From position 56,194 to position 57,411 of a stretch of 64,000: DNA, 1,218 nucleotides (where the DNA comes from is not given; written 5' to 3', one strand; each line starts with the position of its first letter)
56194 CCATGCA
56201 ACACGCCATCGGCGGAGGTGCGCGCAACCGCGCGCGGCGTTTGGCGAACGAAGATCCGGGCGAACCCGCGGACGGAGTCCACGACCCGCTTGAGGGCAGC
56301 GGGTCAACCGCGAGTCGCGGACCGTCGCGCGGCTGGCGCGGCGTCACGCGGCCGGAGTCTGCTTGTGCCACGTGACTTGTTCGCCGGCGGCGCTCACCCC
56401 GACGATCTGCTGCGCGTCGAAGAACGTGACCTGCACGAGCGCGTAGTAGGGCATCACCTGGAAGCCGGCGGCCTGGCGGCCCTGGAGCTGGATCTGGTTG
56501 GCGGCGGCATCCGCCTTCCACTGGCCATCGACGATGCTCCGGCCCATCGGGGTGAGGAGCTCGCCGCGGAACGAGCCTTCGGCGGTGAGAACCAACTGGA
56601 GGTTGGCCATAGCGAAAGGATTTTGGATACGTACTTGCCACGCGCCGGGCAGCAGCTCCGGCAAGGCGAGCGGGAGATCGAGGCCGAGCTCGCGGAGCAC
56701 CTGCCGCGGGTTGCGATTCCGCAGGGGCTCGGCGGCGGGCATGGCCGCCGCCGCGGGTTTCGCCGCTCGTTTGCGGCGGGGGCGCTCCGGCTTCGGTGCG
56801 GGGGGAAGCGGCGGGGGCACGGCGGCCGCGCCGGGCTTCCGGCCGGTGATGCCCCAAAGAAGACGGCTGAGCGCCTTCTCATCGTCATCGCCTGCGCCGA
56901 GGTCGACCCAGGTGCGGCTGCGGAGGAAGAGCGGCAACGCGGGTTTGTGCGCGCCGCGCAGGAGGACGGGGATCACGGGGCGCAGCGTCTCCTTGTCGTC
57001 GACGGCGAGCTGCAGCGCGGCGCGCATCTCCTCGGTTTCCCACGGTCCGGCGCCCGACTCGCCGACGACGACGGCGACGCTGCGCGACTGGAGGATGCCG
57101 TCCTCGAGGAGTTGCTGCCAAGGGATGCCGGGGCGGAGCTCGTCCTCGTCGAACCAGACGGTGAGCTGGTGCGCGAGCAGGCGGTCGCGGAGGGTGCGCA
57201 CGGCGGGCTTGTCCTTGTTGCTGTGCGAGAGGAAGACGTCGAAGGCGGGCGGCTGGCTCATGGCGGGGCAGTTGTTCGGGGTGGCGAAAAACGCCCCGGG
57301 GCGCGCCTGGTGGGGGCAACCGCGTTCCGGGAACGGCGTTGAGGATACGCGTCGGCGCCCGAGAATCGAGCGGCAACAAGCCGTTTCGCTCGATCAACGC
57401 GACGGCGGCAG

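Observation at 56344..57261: TIR domain fused through a proline-rich linker to an unrecognised C-terminal domain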

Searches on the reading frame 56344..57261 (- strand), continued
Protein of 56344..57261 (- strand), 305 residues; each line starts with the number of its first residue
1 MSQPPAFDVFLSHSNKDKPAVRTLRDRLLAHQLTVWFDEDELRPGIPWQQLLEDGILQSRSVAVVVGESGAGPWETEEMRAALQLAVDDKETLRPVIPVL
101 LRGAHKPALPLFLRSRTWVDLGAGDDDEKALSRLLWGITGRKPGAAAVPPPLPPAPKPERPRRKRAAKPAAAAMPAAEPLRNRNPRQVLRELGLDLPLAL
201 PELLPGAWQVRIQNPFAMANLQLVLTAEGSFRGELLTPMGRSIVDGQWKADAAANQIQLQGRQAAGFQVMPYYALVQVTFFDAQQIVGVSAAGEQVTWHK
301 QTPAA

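Call 76: search_protein_families(library=phrogs, proteins=[window:56344-57261:-], max_evalue=0.1)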
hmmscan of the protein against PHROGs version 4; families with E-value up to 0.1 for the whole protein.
window:56344-57261:- (305 aa): 3 families
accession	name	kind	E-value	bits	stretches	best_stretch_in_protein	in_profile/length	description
phrog_9211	-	unknown function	4.8e-06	27.1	1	7-67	133-194/268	-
phrog_15646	-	unknown function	2.9e-05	24.7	1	6-66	159-220/293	-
phrog_24215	-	unknown function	0.0001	23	1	9-116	73-180/200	-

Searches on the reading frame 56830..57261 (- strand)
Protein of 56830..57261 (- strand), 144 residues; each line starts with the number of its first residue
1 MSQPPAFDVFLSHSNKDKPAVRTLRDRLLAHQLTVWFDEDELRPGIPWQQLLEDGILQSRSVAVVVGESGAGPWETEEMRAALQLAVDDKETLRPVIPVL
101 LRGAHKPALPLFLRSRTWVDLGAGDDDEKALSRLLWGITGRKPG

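Call 34: search_solved_structures(query=window:56830-57261:-, max_evalue=0.001, show_alignments=4)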
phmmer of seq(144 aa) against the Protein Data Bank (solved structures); distinct sequences matched with E-value up to 0.001: 5.
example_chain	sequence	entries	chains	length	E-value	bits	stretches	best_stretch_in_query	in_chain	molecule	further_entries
3h16_A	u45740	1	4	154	2e-06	30.9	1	3-96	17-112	TIR protein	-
7uwg_A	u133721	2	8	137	3.1e-05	27.1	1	6-69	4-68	Molecular chaperone Tir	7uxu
8g83_A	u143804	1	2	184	5.7e-05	26.2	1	6-69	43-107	NAD(+) hydrolase AbTIR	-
7uxr_A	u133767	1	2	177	0.00014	24.9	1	6-84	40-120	TIR domain protein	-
6wt6_A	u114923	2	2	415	0.00026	24.1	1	3-122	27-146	Metazoan TIR-STING fusion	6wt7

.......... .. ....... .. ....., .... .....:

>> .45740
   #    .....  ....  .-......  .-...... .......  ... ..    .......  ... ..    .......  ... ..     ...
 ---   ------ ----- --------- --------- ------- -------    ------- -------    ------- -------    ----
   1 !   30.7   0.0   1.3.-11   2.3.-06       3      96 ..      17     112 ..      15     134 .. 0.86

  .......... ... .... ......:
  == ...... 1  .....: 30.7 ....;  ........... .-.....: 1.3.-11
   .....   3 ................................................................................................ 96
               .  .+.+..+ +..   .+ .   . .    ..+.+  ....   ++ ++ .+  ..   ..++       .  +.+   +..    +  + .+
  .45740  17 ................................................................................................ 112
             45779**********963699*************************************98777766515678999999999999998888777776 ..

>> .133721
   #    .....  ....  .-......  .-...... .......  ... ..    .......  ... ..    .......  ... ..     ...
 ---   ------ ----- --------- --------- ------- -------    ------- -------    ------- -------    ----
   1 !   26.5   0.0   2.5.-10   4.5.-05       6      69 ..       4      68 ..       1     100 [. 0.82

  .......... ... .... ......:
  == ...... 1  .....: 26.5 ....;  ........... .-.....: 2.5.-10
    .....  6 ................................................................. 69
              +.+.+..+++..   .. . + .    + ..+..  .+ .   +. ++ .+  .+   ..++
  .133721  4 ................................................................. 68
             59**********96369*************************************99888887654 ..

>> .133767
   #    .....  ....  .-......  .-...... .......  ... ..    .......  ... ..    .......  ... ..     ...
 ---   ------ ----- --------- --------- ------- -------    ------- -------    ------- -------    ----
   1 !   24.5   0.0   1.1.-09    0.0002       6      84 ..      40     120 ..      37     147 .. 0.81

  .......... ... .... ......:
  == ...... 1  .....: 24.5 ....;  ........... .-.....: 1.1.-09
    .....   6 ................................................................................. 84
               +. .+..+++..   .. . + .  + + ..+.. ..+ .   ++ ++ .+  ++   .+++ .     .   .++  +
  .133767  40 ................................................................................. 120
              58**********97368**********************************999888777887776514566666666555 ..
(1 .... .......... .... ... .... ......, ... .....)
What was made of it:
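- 56842..57243 (-): TIR domain, aa 7-140. Closest solved relatives are PdTIR 3h16 (E 2e-6) and AbTIR 7uwg/8g83 (call 34).
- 57028..57030 (-): Codon of E78, the Glu of the W74-x-x-x-E78 motif (putative catalytic glutamate). Aligns with the Glu of WPQKEL in 3h16 and of WTEYEL in 7uxr (call 34).
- On TIR domain (Pfam TIR_2, bacterial NADase-type TIRs): E78 aligns with the Glu of 'WPQKEL' in 3h16 and of 'WTEYEL' in 7uxr (call 34).
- Closest known: Single-chain 'sensor-TIR' effectors. Same: The TIR is of the same sequence type, with closest solved relatives 3h16, 7uwg, 8g83, 7uxr and 6wt6 (TIR-STING) (call 34).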
